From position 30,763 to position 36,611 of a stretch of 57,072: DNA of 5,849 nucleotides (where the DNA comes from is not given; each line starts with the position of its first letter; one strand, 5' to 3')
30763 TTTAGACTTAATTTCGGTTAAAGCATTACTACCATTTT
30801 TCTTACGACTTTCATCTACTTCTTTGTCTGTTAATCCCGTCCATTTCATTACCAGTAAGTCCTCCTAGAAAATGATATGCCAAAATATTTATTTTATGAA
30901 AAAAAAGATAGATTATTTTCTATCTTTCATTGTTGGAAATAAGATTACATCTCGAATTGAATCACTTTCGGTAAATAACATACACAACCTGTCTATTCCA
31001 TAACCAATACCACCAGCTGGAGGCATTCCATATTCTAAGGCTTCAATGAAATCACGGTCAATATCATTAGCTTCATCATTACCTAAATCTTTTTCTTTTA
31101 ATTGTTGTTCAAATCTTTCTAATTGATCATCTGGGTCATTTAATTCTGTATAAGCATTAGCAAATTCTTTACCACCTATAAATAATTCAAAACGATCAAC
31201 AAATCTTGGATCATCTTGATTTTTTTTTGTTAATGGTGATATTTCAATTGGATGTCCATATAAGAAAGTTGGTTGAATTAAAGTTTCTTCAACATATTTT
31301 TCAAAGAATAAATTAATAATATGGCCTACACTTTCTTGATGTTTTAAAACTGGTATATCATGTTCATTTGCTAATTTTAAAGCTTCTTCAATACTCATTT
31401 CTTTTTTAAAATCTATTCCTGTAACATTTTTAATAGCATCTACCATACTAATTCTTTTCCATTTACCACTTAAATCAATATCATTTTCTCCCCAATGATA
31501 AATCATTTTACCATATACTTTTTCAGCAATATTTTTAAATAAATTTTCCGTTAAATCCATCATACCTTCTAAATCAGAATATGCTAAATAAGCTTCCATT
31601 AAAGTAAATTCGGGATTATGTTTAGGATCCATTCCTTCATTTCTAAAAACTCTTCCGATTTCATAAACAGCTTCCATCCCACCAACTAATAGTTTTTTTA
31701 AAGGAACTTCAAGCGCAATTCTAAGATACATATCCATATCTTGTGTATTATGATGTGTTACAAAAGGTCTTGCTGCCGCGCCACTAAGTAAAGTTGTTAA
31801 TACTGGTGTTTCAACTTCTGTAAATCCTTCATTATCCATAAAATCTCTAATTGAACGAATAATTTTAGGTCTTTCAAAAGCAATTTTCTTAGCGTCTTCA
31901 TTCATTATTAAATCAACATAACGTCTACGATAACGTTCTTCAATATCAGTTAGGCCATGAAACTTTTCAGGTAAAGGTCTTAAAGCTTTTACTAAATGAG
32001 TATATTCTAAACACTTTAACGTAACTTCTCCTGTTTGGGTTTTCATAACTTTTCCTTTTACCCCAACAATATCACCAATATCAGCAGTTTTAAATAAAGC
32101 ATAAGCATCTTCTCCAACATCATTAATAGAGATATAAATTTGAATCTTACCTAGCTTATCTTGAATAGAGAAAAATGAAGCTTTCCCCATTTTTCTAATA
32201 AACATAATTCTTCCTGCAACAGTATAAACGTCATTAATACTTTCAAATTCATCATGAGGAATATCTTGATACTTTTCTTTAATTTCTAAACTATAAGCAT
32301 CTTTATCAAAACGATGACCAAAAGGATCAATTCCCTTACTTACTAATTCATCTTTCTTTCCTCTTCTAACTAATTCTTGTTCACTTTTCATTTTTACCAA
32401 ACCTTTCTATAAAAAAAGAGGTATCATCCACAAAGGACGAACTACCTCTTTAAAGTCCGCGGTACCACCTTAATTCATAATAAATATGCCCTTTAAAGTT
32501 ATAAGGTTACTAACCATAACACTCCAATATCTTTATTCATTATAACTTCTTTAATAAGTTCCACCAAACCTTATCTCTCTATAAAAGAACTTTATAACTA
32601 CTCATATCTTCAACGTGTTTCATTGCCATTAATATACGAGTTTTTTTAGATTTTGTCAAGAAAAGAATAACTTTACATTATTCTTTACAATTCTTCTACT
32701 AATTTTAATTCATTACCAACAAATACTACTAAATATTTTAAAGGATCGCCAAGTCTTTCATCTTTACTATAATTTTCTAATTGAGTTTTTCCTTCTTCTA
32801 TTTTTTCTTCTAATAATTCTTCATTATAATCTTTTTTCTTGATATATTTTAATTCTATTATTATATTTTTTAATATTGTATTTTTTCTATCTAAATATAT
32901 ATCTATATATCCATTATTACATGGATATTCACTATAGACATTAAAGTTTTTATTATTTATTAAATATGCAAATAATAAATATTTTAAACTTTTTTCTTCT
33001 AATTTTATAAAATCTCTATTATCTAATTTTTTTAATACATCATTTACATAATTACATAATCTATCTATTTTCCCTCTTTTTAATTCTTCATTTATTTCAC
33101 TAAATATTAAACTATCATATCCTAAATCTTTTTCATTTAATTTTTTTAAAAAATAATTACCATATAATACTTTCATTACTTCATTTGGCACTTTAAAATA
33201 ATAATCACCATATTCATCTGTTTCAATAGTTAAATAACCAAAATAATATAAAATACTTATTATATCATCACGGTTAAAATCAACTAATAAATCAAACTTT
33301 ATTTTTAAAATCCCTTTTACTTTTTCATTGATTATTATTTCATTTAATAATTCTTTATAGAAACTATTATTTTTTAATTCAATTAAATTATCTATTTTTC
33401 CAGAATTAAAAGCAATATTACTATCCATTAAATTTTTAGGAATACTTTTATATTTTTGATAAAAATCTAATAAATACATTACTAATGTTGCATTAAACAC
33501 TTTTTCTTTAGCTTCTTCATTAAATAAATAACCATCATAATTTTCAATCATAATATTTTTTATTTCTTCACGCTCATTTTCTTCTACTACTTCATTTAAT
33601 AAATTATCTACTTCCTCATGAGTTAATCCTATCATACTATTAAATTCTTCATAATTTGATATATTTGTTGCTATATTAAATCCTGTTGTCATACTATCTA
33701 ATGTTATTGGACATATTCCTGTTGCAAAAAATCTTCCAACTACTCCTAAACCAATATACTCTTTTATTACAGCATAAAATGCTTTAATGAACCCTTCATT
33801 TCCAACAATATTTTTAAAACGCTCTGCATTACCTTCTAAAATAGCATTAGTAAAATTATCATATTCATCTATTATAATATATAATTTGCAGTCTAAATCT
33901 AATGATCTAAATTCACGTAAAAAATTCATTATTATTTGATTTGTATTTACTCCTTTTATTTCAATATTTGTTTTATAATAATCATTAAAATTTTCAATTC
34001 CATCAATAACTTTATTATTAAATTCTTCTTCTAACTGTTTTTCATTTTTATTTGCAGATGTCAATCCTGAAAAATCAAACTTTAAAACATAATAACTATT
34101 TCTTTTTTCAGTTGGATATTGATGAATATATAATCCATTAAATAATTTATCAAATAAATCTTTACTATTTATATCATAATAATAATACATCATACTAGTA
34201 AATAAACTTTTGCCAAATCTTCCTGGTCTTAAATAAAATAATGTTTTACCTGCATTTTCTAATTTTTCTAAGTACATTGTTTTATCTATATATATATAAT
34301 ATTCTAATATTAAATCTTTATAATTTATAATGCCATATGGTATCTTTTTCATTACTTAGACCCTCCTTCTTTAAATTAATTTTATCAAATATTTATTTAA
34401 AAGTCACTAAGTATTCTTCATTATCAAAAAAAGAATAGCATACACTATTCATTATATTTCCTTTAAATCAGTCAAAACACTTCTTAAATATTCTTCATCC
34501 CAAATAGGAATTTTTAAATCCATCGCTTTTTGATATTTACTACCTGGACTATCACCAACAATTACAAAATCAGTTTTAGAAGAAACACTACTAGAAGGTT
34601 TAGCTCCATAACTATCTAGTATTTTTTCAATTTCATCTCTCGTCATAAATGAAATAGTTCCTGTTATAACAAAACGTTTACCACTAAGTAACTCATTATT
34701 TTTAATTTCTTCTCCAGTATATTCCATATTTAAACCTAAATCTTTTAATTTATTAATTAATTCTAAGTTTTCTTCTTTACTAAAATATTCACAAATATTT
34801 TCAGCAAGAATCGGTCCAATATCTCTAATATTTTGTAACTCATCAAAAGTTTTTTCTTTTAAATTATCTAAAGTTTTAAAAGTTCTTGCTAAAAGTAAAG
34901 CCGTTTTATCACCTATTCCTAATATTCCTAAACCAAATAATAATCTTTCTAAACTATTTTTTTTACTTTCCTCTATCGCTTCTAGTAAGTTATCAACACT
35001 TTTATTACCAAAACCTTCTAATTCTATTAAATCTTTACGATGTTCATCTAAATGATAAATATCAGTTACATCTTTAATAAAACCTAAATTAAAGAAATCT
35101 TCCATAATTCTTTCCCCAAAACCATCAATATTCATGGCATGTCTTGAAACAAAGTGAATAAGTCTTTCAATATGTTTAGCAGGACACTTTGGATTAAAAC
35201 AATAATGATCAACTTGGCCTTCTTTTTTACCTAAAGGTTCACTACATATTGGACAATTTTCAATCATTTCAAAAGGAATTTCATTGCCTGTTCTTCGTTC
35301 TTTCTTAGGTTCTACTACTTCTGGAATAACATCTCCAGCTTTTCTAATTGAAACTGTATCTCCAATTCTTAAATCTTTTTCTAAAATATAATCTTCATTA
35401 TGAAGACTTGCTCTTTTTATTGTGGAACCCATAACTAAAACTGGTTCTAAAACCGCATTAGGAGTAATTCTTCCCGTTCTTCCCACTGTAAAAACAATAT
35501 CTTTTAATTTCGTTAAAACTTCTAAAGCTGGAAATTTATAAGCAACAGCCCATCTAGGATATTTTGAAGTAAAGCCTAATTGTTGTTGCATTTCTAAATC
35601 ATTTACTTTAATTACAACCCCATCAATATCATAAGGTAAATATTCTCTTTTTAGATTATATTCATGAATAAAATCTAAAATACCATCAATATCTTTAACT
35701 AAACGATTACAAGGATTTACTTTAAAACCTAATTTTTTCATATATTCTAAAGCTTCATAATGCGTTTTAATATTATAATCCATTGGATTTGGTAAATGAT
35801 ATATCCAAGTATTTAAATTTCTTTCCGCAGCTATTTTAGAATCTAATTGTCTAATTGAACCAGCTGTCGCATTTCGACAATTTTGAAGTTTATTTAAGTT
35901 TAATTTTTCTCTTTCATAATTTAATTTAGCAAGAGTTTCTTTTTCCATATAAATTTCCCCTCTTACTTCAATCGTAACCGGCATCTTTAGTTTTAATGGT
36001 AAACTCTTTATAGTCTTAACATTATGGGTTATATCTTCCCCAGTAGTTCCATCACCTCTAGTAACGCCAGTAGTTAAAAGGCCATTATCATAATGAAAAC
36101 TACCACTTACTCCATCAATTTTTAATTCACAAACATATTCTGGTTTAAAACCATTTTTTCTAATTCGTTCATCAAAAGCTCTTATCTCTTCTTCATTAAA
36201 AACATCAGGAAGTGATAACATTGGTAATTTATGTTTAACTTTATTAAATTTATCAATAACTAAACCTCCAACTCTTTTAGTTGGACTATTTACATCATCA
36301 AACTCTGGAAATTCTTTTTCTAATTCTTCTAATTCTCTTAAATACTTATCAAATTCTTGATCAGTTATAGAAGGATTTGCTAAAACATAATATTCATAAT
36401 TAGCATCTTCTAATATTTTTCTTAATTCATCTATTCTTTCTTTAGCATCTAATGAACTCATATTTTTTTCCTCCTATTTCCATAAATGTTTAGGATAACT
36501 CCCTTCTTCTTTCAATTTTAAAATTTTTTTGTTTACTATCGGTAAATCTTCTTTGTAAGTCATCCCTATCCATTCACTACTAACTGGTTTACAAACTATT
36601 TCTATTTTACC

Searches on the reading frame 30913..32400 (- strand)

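Call 6: search_protein_families(library=pfam, proteins=[window:30913-32400:-])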
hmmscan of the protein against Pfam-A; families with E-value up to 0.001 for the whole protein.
window:30913-32400:- (495 aa): 3 families
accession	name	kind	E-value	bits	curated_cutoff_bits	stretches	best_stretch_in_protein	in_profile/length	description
PF00152.25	tRNA-synt_2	-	4.9e-88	295.6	25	1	153-491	2-307/308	tRNA synthetases class II (D, K and N)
PF01336.31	tRNA_anti-codon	-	1.1e-16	60.9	27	1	59-135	1-74/75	OB-fold nucleic acid binding domain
PF01409.25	tRNA-synt_2d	-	1.5e-05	25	19.8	0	247-298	107-156/246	tRNA synthetases class II core domain (F)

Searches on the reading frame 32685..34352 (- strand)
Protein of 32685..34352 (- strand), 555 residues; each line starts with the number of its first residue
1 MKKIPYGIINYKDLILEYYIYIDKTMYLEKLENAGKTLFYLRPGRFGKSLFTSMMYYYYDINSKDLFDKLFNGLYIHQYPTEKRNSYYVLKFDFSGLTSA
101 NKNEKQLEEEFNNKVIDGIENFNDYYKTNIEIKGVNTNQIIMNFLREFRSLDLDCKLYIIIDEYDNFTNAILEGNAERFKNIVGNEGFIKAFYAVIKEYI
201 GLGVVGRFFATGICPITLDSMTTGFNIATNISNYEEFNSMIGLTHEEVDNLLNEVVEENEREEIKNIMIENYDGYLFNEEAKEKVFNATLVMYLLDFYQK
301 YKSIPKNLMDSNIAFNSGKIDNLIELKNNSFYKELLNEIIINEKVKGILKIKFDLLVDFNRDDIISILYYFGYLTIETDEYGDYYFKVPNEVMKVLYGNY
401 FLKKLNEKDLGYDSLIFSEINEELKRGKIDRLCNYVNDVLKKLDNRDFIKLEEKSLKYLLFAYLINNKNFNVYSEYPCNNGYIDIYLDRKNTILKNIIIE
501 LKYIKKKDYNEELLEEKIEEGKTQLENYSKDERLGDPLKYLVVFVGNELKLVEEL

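Call 41: search_protein_families(library=pfam, proteins=[window:32685-34352:-])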
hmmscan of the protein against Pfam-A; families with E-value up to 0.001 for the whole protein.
window:32685-34352:- (555 aa): 2 families
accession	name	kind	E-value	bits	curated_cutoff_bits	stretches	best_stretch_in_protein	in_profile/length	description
PF09820.16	AAA-ATPase_like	-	1.1e-44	153.2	26.1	1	5-222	1-201/201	Predicted AAA-ATPase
PF08011.17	PDDEXK_9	-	1.9e-11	44.3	25.5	1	452-553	2-104/105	PD-(D/E)XK nuclease superfamily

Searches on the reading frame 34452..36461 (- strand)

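Call 41: search_protein_families(library=pfam, proteins=[window:34452-36461:-])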
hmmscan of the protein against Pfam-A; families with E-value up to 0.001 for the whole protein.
window:34452-36461:- (669 aa): 9 families
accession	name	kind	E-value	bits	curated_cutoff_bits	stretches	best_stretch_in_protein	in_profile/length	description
PF01653.23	DNA_ligase_aden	-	1.5e-92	310.1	27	1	71-312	3-252/253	NAD-dependent DNA ligase adenylation domain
PF03120.22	DNA_ligase_OB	-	5.8e-34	116.2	32.9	1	317-393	2-78/79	NAD-dependent DNA ligase OB-fold domain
PF12826.13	HHH_2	-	8.6e-20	71.1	27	1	506-569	1-64/64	Helix-hairpin-helix motif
PF00533.33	BRCT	-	1.8e-16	60.6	21.3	1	589-661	3-76/78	BRCA1 C Terminus (BRCT) domain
PF14520.12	HHH_5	-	1.2e-11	45.3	27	1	511-558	5-53/57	Helix-hairpin-helix domain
PF03119.21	DNA_ligase_ZBD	-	2.1e-08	34.3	25.8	1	402-428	1-27/27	NAD-dependent DNA ligase C4 zinc finger domain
PF22745.1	Nlig-Ia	-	2.2e-06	28.6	27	1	7-54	3-51/92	DNA ligase-like, N-terminal NAD+-binding domain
PF12738.14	PTCB-BRCT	-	2.1e-05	24.8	22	1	606-653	11-58/63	twin BRCT domain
PF00633.29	HHH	-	6.6e-05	23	24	0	530-559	1-30/30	Helix-hairpin-helix motif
